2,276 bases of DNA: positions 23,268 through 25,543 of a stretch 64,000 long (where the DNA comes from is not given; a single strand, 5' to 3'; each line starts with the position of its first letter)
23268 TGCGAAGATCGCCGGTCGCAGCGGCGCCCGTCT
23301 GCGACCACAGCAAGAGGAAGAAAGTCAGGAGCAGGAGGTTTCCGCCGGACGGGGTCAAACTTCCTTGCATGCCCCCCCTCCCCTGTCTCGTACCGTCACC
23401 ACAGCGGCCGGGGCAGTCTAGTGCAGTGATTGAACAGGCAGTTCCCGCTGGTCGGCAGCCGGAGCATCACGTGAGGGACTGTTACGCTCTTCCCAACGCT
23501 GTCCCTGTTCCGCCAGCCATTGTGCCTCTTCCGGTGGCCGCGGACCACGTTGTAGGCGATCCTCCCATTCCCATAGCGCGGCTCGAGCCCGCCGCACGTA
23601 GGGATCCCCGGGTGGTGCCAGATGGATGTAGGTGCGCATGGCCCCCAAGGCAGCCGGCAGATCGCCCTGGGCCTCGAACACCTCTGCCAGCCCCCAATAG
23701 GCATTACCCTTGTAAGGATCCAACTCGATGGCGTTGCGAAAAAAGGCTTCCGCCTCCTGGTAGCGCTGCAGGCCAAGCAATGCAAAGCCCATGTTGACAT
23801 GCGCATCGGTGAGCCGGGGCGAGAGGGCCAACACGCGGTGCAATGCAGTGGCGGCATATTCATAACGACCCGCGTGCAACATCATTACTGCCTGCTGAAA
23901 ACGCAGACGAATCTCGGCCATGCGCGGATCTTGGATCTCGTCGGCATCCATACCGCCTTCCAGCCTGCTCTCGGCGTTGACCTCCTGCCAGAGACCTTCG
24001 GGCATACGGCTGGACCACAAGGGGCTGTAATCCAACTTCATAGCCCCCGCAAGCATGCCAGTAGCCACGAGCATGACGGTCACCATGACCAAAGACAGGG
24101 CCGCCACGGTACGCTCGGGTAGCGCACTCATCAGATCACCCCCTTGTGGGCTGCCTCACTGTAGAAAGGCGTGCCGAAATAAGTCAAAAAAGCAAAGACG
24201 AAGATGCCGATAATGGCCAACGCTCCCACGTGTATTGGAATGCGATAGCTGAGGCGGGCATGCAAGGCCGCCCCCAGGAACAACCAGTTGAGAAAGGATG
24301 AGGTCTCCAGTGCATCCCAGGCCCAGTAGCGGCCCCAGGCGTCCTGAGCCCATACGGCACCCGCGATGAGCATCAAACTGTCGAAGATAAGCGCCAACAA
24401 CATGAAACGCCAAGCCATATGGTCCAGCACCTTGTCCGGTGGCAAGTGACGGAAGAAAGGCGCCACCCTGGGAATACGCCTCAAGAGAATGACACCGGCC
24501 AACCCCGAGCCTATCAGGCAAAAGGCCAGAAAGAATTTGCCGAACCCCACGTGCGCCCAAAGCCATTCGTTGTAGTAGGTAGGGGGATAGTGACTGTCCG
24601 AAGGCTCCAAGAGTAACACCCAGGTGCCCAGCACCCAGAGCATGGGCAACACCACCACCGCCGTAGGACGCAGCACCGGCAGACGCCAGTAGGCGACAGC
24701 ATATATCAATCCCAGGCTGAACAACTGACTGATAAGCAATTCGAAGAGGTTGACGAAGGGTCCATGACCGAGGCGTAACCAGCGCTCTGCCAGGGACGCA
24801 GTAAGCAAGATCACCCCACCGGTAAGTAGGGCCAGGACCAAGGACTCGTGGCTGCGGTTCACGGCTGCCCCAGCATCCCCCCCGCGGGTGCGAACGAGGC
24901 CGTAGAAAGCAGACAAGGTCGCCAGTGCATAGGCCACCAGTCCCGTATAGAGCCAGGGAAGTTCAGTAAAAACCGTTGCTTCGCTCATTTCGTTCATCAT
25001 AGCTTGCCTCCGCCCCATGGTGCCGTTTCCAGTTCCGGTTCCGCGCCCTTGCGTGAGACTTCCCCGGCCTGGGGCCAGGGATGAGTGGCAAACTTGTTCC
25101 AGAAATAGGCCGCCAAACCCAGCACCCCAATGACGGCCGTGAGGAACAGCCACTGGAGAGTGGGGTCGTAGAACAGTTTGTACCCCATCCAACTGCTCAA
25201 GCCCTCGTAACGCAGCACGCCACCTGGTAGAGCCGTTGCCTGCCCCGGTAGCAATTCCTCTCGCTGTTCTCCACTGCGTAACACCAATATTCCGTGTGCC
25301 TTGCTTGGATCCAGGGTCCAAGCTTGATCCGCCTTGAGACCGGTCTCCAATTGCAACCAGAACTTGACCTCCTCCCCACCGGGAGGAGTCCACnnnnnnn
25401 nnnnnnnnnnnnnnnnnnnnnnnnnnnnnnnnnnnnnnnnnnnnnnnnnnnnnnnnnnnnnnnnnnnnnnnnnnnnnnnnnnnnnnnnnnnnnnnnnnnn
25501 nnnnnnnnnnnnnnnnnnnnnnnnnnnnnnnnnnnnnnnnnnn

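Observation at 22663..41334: About 19-kb minus-strand cluster encoding a candidate porin / multihaem-cytochrome / cupredoxin extracellular electron-transfer module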

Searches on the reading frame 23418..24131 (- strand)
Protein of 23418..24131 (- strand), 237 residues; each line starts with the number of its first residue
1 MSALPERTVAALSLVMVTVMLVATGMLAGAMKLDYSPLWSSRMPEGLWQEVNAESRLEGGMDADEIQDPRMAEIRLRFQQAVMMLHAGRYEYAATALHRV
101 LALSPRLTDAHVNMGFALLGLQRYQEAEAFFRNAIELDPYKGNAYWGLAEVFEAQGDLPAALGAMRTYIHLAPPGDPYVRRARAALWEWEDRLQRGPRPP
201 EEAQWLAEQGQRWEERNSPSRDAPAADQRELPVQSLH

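Call 5: search_protein_families(library=pfam, proteins=[window:23418-24131:-], max_evalue=0.01)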
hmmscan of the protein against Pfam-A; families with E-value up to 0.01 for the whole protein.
window:23418-24131:- (237 aa): 16 families
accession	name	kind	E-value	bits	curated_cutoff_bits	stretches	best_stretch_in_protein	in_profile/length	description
PF07719.23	TPR_2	-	5.4e-14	51.5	27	1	109-139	2-32/34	Tetratricopeptide repeat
PF14559.12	TPR_19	-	1e-12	48.6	25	2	118-186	1-68/68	Tetratricopeptide repeat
PF13432.12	TPR_16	-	1.4e-10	41.9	32.7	2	117-174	6-63/65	Tetratricopeptide repeat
PF00515.34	TPR_1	-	5.4e-10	39.1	27.8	1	109-139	2-32/34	Tetratricopeptide repeat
PF13414.12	TPR_11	-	2e-09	37.4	26.8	2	122-156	8-42/42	TPR repeat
PF13174.12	TPR_6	-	3.3e-07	31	26.3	0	109-139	1-31/33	Tetratricopeptide repeat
PF13424.12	TPR_12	-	6.5e-07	29.9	30.1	1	110-164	5-67/77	Tetratricopeptide repeat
PF13431.12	TPR_17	-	4e-06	27.1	24.4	0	130-162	1-33/34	Tetratricopeptide repeat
PF13181.12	TPR_8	-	6.4e-06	26.4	25.7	1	109-139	2-32/34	Tetratricopeptide repeat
PF13428.12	TPR_14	-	7.8e-06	26.5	23.5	0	143-185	2-43/44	Tetratricopeptide repeat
PF13371.12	TPR_9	-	6e-05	23.4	35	0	73-111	28-66/73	Tetratricopeptide repeat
PF25062.1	ARM_TT21_N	-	8.1e-05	22.9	40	1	76-167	102-193/222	Tetratricopeptide repeat protein 21 N-terminal ARM repeat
PF13176.12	TPR_7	-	0.00029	21.1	27.9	0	111-138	2-29/36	Tetratricopeptide repeat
PF12895.13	ANAPC3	-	0.00033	21.3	27.2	1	78-133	27-81/82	Anaphase-promoting complex, cyclosome, subunit 3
PF23914.1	TPR_CcmH_CycH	-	0.0041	17.4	42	0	68-136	80-149/158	Cytochrome c-type biogenesis protein H TPR domain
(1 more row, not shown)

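Call 7: search_protein_families(library=ncbifam, proteins=[window:23418-24131:-], max_evalue=0.01)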
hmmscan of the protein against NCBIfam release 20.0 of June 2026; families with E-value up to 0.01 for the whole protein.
window:23418-24131:- (237 aa): 12 families
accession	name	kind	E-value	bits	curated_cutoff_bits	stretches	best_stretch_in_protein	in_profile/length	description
NF040959.1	MamA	equivalog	1.3e-09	37.8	200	1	77-173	74-170/204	magnetosome protein MamA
TIGR02521.1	type_IV_pilW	equivalog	2.7e-07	30.4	154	1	74-144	31-101/234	type IV pilus biogenesis/stability protein PilW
TIGR02552.1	LcrH_SycD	equivalog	3.5e-07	30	104.8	1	77-173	21-117/136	SycD/LcrH family type III secretion system chaperone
NF008391.2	PRK11189.1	equivalog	1.1e-05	25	250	1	12-178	5-168/297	lipoprotein NlpI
NF033758.1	gliding_GltE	equivalog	1.1e-05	24.6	225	1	77-172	259-355/411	adventurous gliding motility TPR repeat lipoprotein GltE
TIGR02917.1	PEP_TPR_lipo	equivalog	1.4e-05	23.2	312.2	1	80-167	165-422/899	XrtA/PEP-CTERM system TPR-repeat protein PrsT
NF033762.1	social_mot_Tgl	equivalog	6.8e-05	22.3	225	1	70-161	29-119/252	social motility TPR repeat lipoprotein Tgl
NF052415.1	T3SS_chap_SctY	equivalog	0.00013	22.4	70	1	80-170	12-105/106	type III secretion apparatus assembly chaperone SctY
NF033920.0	C39_PA2778_fam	equivalog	0.00013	21.5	150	1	73-172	155-254/255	PA2778 family cysteine peptidase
NF053607.1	CHU_0125_OmpA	equivalog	0.0011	17.5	620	1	78-183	23-127/639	CHU_0125 family OmpA-like outer membrane integrity protein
TIGR02795.1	tol_pal_ybgF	equivalog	0.0075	16.9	90.1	0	78-140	6-71/119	tol-pal system protein YbgF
TIGR04510.1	mod_pep_cyc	subfamily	0.0081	14.7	400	0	118-168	408-458/814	putative peptide modification system cyclase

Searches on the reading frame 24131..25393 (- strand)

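Call 5: search_protein_families(library=pfam, proteins=[window:24131-25393:-], max_evalue=0.01)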
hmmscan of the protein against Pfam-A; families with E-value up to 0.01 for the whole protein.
window:24131-25393:- (420 aa): 1 family
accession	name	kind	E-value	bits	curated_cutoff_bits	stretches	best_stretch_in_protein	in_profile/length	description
PF01578.25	Cytochrom_C_asm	-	1.3e-23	84.2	29.9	1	215-415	3-211/212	Cytochrome C assembly protein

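Call 7: search_protein_families(library=ncbifam, proteins=[window:24131-25393:-], max_evalue=0.01)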
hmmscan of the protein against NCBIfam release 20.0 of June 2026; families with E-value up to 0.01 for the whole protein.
window:24131-25393:- (420 aa): 5 families
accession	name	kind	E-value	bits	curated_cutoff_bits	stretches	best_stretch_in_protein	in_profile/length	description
TIGR03144.1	cytochr_II_ccsB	equivalog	3e-29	102.5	187.6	1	193-414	5-247/252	c-type cytochrome biogenesis protein CcsB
TIGR01191.1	ccmC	subfamily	2.6e-07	30.8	186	1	324-375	46-98/184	heme ABC transporter permease CcmC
TIGR00353.1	nrfE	subfamily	1.9e-05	23.8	569.05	1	323-379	151-209/578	heme lyase CcmF/NrfE family subunit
NF007691.0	PRK10369.1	subfamily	4.8e-05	22.3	394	1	324-382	206-266/573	heme lyase NrfEFG subunit NrfE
TIGR03145.1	cyt_nit_nrfE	subfamily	0.00075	18.3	927.3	1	325-402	205-285/631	heme lyase NrfEFG subunit NrfE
